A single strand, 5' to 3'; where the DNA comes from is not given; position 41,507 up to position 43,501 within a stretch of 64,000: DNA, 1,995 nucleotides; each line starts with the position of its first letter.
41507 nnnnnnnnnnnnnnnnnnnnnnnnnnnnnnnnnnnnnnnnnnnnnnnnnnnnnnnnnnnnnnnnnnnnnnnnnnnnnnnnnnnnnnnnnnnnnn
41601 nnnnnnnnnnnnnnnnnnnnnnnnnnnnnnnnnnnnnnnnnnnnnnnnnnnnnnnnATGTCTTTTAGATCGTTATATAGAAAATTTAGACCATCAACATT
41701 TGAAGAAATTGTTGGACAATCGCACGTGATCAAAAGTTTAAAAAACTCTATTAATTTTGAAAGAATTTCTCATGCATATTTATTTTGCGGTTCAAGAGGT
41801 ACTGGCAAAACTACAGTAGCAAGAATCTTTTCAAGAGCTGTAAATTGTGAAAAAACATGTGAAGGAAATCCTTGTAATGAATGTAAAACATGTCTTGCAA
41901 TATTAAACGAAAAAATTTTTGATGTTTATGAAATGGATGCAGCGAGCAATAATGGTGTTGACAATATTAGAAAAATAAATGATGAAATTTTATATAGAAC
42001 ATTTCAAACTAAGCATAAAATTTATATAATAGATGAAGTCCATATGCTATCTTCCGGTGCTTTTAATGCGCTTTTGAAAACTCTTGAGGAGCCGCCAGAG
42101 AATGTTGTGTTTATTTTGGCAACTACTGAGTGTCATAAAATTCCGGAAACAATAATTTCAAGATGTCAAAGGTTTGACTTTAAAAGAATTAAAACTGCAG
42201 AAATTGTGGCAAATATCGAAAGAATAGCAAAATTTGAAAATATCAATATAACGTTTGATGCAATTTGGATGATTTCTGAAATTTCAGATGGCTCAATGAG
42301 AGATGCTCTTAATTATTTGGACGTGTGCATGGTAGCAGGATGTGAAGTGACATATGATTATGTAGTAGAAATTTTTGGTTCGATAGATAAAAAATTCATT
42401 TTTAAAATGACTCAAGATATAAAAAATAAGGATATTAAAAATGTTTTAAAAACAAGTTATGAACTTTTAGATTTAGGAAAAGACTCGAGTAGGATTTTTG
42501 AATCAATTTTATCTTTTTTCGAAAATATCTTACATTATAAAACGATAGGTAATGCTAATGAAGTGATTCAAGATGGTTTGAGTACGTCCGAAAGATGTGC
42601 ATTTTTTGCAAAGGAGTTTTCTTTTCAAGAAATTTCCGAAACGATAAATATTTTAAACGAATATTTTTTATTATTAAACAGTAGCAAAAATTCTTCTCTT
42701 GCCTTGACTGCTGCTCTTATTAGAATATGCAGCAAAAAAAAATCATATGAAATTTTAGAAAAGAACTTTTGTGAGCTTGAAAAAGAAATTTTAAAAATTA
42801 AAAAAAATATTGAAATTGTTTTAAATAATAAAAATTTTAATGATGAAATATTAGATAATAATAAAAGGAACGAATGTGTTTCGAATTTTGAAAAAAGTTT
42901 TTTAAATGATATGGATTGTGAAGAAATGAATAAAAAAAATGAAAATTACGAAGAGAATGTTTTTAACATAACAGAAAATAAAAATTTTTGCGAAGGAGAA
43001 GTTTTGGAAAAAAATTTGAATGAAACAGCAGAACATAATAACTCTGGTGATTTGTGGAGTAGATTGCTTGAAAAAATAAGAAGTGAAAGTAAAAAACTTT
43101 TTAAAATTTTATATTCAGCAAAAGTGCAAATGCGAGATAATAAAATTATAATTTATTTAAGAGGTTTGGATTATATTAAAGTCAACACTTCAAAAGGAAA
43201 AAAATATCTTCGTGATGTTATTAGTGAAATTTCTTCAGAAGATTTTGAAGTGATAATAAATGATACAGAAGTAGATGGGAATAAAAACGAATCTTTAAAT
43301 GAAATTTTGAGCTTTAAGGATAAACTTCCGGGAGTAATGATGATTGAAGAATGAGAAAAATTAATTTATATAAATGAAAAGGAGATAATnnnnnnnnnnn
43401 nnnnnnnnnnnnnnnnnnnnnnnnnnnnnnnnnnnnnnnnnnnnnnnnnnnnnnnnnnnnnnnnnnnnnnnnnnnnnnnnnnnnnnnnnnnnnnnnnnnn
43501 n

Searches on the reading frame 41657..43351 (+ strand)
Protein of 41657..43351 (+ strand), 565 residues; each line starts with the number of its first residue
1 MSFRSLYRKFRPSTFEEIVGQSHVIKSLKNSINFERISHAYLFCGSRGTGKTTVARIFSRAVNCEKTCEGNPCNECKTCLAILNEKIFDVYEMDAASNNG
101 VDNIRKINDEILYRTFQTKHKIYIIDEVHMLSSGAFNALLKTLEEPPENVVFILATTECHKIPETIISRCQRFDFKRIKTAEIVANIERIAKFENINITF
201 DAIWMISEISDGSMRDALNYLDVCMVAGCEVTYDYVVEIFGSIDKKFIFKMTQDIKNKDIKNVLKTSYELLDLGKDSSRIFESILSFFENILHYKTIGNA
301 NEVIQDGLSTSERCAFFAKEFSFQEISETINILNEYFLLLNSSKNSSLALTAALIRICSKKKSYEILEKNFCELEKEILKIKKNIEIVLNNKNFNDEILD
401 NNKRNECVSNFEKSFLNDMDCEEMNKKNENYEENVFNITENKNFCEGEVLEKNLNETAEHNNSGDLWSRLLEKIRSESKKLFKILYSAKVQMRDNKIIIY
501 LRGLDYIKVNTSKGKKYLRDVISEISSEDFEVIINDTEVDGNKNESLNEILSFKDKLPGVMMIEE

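Call 20: search_protein_families(library=pfam, proteins=[window:41657-43351:+], max_evalue=0.00001)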
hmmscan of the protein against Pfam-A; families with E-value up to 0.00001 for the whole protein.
window:41657-43351:+ (565 aa): 7 families
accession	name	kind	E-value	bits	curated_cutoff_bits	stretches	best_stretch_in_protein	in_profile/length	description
PF13177.12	DNA_pol3_delta2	-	1.8e-45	155.3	27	1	20-178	1-160/161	DNA polymerase III, delta subunit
PF00004.35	AAA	-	8.9e-13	49.3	21.2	1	42-173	2-126/131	ATPase family associated with various cellular activities (AAA)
PF12169.13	DNA_pol3_gamma3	-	4.6e-11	43.1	24.4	1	232-360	2-130/143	DNA polymerase III subunits gamma and tau domain III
PF13401.12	AAA_22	-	3.1e-07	31.2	27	1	42-157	9-123/130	AAA domain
PF07728.20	AAA_5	-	4.1e-07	30.5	22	1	42-145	3-92/139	AAA domain (dynein-related subfamily)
PF22608.2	DNAX_ATPase_lid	-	5.8e-07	29.6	27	1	183-222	2-41/49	DNA polymerase III clamp loader subunit, ATPase lid domain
PF05496.18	RuvB_N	-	1.1e-06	29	27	0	11-115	2-107/159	Holliday junction DNA helicase RuvB P-loop domain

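Call 22: find_related_loci(query=window:41657-43351:+, collection=genome_contigs, flank=10000)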
Query window:41657-43351:+ (565 aa) in genome_contigs; peptide patterns used: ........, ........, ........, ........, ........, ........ (x = any residue, [..] = any of these).
600 stretches matched a pattern (row limit reached: there are more); 599 encode a relative of the query (tblastn E <= 1e-3); the best 80 are kept; 80 distinct loci.
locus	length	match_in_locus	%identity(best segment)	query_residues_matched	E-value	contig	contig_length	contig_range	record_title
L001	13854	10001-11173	45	1-383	2e-106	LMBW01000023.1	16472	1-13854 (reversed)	Fredinandcohnia humi strain DSM 16318 Scaffold23, whole genome shotgun sequence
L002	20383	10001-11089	46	1-361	3e-103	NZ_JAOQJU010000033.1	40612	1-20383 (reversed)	Dorea acetigenes strain Sanger_03 .14207_7_43.33, whole genome shotgun sequence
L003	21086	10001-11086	46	1-360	1e-102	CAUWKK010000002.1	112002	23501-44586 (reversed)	MAG: uncultured Schaedlerella sp. isolate ERS723658__bin71 genome assembly, contig: ERS723658_NODE_18_length_112002_cov_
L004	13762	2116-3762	36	1-532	1e-101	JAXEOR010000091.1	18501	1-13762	MAG: Clostridia bacterium isolate SUG2628 k141_305955, whole genome shotgun sequence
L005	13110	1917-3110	44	1-397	1e-101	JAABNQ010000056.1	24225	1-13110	Bacillus sp. HF117_J1_D NODE_125_length_24225_cov_44.853248, whole genome shotgun sequence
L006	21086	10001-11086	46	1-360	2e-101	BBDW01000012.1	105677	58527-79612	[Ruminococcus] faecis JCM 15917 DNA, contig: JCM15917.contig00012, whole genome shotgun sequence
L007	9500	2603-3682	45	1-358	9e-101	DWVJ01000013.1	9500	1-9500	MAG TPA_asm: Candidatus Ruminococcus avistercoris isolate CHK186-6582 CHK186__C77592_L9500_SAMEA5754830, whole genome sh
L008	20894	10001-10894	53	1-298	4e-100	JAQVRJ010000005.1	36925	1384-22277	MAG: Clostridia bacterium isolate STF1_248 NODE_2289_length_36925_cov_19.127942_Sandtown_F1, whole genome shotgun sequen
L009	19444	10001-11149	42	1-386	2e-99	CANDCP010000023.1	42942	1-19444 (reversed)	MAG TPA_asm: uncultured Roseburia sp. isolate ERR6760080_bin.81_metawrap_v1.3_MAG genome assembly, contig: ERZ12802742.1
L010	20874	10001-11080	46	1-358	2e-99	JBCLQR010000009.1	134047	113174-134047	Lachnospiraceae bacterium 62-26 voucher GPTB0109 scaffold9, whole genome shotgun sequence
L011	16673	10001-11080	44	1-358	5e-99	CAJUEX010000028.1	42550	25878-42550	MAG TPA_asm: uncultured Lachnospiraceae bacterium isolate MGBC129207 genome assembly, contig: MGBC129207.28, whole genom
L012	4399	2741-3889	42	1-386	1e-99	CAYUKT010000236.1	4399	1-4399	MAG TPA_asm: uncultured Bacteroides sp. isolate SRP287540_co1_68 genome assembly, contig: NODE_21709_length_4399_cov_8.5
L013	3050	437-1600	42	1-380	4e-101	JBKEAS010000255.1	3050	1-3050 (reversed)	MAG: Anaerotignum sp. isolate VLC_092 k121_1720482, whole genome shotgun sequence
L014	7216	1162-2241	42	1-358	2e-97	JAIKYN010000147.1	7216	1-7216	MAG: Lachnospiraceae bacterium isolate RUI482 k141_8417328_flag=0_multi=60.6167_len=7216, whole genome shotgun sequence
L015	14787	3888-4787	49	1-299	3e-97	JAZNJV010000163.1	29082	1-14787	MAG: Clostridia bacterium isolate T1900044679_TS20190145.MAGScoT_cleanbin_000008 SGB_1661_k141_1924924, whole genome sho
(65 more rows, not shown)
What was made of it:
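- The lineage is AT-rich and fast-evolving, with dnaX at most 53% identical to any species representative (call 22).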

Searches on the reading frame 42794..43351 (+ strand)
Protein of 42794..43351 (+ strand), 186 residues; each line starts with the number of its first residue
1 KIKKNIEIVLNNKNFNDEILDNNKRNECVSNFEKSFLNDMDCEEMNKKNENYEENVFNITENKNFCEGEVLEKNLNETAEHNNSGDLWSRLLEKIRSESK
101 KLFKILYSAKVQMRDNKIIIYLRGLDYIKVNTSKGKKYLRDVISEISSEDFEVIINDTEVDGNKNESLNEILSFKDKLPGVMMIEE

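Call 66: find_related_loci(query=window:42794-43351:+, collection=metagenome_contigs, flank=10000)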
Query window:42794-43351:+ (186 aa) in metagenome_contigs; peptide patterns used: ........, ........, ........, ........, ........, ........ (x = any residue, [..] = any of these).
191 stretches matched a pattern, but none encodes a relative of the query by tblastn (E <= 1e-3).
